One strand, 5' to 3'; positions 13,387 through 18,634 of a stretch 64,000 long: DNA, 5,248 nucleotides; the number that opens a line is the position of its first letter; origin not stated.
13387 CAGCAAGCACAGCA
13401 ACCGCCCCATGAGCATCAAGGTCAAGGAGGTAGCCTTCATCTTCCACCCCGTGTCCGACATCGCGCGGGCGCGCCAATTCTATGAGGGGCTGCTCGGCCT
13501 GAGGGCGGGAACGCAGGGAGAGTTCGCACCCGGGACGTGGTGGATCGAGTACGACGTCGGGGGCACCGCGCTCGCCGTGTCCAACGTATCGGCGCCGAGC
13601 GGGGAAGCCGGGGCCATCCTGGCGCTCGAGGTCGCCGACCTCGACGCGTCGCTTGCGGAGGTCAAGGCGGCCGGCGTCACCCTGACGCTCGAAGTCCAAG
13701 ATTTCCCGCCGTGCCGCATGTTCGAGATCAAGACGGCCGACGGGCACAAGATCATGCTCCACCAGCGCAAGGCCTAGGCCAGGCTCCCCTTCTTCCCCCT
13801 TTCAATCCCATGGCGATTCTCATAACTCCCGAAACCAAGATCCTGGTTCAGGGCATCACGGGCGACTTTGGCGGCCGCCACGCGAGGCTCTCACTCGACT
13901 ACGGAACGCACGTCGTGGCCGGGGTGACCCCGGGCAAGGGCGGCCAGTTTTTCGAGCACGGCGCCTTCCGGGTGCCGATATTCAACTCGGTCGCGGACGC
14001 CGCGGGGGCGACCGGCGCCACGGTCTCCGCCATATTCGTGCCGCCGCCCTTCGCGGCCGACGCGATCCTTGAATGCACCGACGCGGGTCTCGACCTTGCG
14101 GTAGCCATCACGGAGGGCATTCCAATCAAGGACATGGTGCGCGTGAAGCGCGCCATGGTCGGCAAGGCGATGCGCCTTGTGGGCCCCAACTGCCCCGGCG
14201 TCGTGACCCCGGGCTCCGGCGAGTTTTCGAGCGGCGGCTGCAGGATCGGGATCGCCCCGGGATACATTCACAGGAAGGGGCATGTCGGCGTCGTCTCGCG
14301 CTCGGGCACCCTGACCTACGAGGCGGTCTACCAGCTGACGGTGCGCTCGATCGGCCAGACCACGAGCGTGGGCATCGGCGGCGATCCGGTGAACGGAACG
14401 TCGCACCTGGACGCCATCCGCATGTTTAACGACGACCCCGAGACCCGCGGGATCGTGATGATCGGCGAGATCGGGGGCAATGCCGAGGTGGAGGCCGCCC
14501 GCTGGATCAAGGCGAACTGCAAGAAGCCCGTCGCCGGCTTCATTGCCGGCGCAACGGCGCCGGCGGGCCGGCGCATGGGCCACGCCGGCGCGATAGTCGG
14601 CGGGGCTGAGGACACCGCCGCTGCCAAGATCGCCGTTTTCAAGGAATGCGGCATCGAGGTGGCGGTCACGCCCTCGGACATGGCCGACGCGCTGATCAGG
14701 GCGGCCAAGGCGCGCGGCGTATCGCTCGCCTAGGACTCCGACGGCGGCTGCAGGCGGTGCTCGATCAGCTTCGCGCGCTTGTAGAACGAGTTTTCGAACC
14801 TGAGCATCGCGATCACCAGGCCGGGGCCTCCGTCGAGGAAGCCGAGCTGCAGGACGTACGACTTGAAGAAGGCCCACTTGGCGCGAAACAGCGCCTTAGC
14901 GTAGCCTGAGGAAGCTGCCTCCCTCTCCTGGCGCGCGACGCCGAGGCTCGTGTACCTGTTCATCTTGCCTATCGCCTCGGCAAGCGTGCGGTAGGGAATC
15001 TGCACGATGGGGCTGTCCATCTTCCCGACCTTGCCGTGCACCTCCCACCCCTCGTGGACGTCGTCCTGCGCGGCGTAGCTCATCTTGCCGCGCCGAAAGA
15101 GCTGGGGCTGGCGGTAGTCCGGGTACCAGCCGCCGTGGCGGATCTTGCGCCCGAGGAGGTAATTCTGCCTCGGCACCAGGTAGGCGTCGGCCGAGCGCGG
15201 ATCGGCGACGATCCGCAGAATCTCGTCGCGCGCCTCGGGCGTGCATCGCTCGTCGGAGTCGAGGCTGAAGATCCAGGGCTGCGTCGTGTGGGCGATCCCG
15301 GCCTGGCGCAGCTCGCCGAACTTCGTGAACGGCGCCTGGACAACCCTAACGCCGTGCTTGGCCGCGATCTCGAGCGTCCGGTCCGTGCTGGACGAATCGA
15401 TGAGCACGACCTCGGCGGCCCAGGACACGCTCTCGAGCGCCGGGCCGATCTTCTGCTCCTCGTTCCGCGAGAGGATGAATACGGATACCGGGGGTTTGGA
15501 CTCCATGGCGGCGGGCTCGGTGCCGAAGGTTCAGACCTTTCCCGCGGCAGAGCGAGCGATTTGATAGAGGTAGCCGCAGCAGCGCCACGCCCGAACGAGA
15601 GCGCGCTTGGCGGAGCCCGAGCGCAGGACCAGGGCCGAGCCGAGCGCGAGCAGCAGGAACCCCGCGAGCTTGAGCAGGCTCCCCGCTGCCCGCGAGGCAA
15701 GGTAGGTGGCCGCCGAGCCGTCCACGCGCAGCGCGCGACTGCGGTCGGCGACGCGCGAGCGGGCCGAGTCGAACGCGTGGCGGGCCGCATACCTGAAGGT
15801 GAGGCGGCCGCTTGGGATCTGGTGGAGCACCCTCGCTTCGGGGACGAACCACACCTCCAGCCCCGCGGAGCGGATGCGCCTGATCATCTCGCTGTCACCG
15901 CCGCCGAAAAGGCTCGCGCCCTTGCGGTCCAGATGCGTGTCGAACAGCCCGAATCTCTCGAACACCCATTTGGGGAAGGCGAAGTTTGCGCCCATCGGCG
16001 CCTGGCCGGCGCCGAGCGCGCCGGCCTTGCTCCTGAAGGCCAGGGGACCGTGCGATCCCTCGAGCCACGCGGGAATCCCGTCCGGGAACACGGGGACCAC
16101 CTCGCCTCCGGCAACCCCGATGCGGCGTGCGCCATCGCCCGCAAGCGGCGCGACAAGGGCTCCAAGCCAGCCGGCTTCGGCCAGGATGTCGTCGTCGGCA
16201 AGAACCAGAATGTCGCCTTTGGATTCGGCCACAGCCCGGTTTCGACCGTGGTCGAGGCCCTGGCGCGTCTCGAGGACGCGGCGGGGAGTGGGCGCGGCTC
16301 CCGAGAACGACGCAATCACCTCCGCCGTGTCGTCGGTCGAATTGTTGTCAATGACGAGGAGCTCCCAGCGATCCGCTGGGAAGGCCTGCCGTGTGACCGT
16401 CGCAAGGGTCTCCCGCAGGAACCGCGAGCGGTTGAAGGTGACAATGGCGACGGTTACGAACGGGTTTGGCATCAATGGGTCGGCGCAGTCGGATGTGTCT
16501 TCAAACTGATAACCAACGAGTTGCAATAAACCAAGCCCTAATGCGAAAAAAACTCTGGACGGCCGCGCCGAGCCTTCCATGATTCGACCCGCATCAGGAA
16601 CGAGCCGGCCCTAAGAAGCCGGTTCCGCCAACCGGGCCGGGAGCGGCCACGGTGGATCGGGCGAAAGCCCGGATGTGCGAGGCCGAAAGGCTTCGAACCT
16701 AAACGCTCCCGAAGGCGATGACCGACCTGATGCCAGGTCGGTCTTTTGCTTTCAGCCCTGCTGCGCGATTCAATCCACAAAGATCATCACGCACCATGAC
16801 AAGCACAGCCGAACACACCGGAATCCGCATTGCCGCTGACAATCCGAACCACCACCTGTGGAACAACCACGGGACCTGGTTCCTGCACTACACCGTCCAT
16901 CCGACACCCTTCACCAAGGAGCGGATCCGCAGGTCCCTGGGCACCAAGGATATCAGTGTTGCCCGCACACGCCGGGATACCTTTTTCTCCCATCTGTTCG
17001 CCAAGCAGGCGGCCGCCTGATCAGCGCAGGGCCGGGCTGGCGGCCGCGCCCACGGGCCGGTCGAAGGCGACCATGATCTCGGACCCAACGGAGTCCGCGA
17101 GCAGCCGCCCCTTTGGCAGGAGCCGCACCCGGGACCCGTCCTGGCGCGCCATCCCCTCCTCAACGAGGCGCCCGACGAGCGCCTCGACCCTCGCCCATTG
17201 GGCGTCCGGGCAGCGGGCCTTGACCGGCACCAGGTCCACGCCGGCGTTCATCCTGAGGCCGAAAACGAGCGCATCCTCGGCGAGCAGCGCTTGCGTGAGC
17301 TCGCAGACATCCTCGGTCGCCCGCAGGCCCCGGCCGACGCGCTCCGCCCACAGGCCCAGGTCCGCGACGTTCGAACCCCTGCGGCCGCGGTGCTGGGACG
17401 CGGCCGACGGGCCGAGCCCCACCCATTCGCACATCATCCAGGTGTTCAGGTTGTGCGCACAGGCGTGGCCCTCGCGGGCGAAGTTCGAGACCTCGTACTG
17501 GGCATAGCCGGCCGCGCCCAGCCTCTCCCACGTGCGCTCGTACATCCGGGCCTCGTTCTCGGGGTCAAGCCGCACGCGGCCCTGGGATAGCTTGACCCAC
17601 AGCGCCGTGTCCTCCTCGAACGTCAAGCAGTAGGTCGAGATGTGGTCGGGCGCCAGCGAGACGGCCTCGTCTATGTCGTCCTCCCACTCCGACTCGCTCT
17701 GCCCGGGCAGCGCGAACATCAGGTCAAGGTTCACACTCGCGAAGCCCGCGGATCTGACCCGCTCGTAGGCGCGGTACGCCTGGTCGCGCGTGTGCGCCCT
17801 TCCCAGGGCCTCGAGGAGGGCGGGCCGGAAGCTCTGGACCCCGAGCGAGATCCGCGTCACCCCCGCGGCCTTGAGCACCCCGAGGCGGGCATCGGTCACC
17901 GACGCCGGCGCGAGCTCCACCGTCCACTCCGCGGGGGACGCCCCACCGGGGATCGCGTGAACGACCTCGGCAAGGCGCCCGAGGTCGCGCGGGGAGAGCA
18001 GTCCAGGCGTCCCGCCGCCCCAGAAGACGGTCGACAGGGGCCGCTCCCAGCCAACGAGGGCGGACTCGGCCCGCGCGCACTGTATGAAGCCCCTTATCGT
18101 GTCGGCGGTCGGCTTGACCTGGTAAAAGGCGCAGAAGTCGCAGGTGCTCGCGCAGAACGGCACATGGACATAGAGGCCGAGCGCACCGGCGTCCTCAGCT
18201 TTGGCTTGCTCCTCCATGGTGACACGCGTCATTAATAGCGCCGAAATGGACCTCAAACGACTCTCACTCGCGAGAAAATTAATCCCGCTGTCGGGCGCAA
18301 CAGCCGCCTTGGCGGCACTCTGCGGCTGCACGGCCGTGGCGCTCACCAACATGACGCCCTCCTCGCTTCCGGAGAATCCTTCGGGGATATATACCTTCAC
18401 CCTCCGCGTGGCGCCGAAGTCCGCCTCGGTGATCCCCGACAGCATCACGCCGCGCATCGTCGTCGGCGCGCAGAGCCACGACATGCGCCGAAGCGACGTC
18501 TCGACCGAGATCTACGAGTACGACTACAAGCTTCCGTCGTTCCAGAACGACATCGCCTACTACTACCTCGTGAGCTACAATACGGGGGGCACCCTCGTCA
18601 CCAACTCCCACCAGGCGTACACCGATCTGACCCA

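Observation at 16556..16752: Unannotated multi-helix RNA element ending in a perfect intrinsic terminator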

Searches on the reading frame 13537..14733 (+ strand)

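Call 12: search_protein_families(library=pfam, proteins=[window:13537-14733:+], max_evalue=0.01)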
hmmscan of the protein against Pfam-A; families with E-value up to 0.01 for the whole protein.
window:13537-14733:+ (398 aa): 4 families
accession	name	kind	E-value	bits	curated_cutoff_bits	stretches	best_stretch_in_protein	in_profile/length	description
PF00549.24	Ligase_CoA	-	8.4e-21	74.9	24.5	1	253-364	1-118/128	CoA-ligase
PF02629.25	CoA_binding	-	2e-20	73.8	22.3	1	99-194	3-97/97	CoA binding domain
PF13607.11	Succ_CoA_lig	-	3.2e-09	37.1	27.4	1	247-385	1-134/138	Succinyl-CoA ligase like flavodoxin domain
PF13380.12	CoA_binding_2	-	0.0086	17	22.8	0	143-224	40-115/116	CoA binding domain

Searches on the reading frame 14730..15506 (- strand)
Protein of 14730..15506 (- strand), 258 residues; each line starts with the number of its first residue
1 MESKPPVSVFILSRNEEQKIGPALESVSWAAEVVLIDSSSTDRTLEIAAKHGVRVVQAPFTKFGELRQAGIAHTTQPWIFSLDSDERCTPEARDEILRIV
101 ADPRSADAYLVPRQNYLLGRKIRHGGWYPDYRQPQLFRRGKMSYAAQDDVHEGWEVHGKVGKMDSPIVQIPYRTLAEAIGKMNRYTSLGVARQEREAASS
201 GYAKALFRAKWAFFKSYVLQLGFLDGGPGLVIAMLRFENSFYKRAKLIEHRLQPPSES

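Call 12: search_protein_families(library=pfam, proteins=[window:14730-15506:-], max_evalue=0.01)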
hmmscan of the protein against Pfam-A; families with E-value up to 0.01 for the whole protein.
window:14730-15506:- (258 aa): 1 family
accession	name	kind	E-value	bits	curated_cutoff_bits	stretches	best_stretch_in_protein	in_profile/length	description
PF00535.33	Glycos_transf_2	-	1.1e-15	58.4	23.3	1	8-127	1-130/168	Glycosyl transferase family 2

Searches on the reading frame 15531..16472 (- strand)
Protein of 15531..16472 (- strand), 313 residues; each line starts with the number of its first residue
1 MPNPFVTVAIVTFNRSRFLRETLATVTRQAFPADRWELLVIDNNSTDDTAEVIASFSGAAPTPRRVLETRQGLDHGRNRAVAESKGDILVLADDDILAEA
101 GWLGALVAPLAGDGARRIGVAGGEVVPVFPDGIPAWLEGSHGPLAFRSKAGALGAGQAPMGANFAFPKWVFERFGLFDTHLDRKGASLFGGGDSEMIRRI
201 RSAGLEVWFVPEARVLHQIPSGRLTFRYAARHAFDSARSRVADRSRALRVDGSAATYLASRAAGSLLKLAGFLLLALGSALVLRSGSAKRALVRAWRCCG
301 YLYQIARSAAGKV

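Call 12: search_protein_families(library=pfam, proteins=[window:15531-16472:-], max_evalue=0.01)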
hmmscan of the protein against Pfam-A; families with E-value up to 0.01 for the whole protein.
window:15531-16472:- (313 aa): 4 families
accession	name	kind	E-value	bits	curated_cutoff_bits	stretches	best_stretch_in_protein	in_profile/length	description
PF00535.33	Glycos_transf_2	-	7.2e-21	75.3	23.3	1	7-115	1-108/168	Glycosyl transferase family 2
PF13641.12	Glyco_tranf_2_3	-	3.2e-15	57.2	27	1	4-221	2-215/230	Glycosyltransferase like family 2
PF10111.15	Glyco_tranf_2_2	-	0.00051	20.1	27.3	1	14-98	10-94/276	Glycosyltransferase like family 2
PF13506.12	Glyco_transf_21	-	0.0035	17.2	21.7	0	79-231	24-167/174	Glycosyl transferase family 21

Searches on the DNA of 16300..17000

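Call 4: search_rna_families(source=window, start=16300, end=17000, threshold=evalue, max_evalue=10, show_alignments=4)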
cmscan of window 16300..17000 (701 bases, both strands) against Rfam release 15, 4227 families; matches with E-value up to 10: 3.
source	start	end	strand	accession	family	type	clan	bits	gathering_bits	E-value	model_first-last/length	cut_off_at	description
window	16586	16711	+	RF01725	SAM-I-IV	Cis-reg; riboswitch;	CL00012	32.6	41.1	0.0027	1-99/99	no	SAM-I/IV (S-adenosyl methionine) riboswitch aptamer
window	16362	16387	+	RF01100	PK-BYV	Cis-reg;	-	14.1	50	4.3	1-40/40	no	3'-terminal pseudoknot in BYV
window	16733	16800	-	RF00495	IRES_Hsp70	Cis-reg; IRES;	-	9.9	80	5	1-216/216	no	Heat shock protein 70 (Hsp70) internal ribosome entry site (IRES)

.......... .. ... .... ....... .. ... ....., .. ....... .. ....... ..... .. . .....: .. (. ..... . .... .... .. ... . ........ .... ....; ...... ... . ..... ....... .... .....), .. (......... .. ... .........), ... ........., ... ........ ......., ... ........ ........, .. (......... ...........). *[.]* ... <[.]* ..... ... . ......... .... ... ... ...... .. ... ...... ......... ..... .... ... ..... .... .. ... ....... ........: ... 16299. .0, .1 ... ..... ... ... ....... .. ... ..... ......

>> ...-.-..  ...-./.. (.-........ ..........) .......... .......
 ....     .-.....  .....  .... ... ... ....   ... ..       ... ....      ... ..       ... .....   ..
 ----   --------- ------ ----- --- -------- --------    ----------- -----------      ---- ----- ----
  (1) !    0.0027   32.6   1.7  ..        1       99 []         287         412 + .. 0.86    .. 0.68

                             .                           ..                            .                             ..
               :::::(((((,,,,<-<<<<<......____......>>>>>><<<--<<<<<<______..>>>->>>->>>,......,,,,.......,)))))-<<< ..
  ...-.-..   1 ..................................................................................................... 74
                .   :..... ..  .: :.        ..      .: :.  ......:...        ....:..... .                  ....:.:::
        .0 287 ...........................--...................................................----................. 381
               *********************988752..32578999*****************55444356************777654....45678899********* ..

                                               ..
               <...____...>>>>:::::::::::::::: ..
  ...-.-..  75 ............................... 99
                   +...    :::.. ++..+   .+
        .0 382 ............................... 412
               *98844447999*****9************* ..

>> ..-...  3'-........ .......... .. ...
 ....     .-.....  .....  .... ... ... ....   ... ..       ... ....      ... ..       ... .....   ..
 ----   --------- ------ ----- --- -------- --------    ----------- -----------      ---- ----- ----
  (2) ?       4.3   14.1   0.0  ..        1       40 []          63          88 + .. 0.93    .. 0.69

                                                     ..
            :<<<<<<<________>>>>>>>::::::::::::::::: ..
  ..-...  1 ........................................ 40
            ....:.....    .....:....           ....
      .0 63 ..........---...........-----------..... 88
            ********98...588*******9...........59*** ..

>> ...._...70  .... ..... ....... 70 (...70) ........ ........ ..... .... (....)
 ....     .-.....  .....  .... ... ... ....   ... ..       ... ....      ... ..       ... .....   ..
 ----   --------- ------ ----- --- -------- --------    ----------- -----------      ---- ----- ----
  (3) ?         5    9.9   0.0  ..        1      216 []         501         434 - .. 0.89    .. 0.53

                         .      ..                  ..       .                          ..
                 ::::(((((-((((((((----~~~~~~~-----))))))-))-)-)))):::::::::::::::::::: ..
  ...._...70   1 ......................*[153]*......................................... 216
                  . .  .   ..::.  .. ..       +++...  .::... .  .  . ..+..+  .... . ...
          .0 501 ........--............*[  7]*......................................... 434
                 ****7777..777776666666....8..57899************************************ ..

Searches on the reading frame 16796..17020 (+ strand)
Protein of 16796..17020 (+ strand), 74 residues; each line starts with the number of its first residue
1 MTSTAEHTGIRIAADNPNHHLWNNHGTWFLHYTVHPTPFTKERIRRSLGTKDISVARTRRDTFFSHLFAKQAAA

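Call 12: search_protein_families(library=pfam, proteins=[window:16796-17020:+], max_evalue=0.01)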
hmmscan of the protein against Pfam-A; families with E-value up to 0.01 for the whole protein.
window:16796-17020:+ (74 aa): 1 family
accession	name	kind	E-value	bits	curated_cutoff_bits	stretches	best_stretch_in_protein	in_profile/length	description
PF20172.3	DUF6538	-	0.00024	21.1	27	1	38-60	22-44/60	Domain of unknown function (DUF6538)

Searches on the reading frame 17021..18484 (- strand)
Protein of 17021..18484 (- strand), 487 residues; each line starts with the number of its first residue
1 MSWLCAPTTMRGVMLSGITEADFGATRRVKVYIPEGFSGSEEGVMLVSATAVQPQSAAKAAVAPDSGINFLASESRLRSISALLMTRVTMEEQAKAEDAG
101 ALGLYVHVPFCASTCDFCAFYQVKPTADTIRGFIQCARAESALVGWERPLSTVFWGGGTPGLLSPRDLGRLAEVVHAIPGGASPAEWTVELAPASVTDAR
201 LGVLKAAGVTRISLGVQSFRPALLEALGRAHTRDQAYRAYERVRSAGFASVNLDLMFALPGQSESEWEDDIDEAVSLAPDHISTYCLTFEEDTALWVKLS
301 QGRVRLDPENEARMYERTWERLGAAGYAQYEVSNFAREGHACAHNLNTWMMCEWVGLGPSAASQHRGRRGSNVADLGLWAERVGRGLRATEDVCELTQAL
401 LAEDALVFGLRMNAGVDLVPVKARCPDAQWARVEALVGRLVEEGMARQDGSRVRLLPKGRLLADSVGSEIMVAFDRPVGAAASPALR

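Call 12: search_protein_families(library=pfam, proteins=[window:17021-18484:-], max_evalue=0.01)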
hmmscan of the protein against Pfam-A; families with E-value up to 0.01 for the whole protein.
window:17021-18484:- (487 aa): 2 families
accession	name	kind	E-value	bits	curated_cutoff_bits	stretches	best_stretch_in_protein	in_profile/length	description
PF04055.27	Radical_SAM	-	2.9e-22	80.1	29.5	1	105-273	1-165/166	Radical SAM superfamily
PF06969.22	HemN_C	-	9e-09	35.7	24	1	398-462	3-67/67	HemN C-terminal domain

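Call 52: search_protein_families(library=ncbifam, proteins=[window:17021-18484:-], max_evalue=0.1)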
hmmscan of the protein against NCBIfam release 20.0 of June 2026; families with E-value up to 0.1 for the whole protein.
window:17021-18484:- (487 aa): 24 families
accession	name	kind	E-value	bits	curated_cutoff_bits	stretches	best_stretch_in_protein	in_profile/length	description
TIGR00539.1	hemN_rel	equivalog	3.2e-67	227.2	205.4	1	104-418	3-317/361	radical SAM family heme chaperone HemW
NF006067.1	PRK08208.1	equivalog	5.6e-54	183.7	380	1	85-363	19-299/427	STM4012 family radical SAM protein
NF005133.0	PRK06582.1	equivalog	1e-51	176.2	597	1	99-420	9-338/390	coproporphyrinogen III oxidase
TIGR04107.1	rSAM_HutW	equivalog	3.7e-50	171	400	1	86-464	25-408/419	heme anaerobic degradation radical SAM methyltransferase ChuW/HutW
TIGR03994.1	rSAM_HemZ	equivalog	6.8e-42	144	321.4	1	96-330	79-318/401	coproporphyrinogen dehydrogenase HemZ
NF004567.0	PRK05904.1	equivalog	2.9e-35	122.1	355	1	104-418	9-310/353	coproporphyrinogen III oxidase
TIGR00538.1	hemN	equivalog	7.1e-35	120.7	324.95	1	97-462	45-430/454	oxygen-independent coproporphyrinogen III oxidase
NF006385.0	PRK08629.1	equivalog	2.2e-28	99.2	355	1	89-394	40-338/439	coproporphyrinogen III oxidase family protein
NF006064.0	PRK08207.2-2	equivalog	1.8e-26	93.1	504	1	91-327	134-378/465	coproporphyrinogen III oxidase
NF006061.0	PRK08207.1-4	equivalog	1.9e-26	92.9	702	1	102-295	174-376/501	coproporphyrinogen III oxidase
NF006060.0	PRK08207.1-3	equivalog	1.2e-24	86.9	653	1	87-319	134-378/477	coproporphyrinogen III oxidase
TIGR04419.1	no_iron_rSAM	equivalog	2e-22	80.2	300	1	186-363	78-255/378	HemN-related non-iron pseudo-SAM protein PsgB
NF006059.0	PRK08207.1-1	equivalog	5.6e-21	74.8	1012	1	103-296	173-375/496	coproporphyrinogen III oxidase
NF006066.0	PRK08207.2-5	equivalog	1.5e-20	73.3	1117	1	101-290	190-387/518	coproporphyrinogen III oxidase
NF006062.0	PRK08207.1-5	equivalog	5.3e-18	65.1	1007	1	85-319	132-377/476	coproporphyrinogen III oxidase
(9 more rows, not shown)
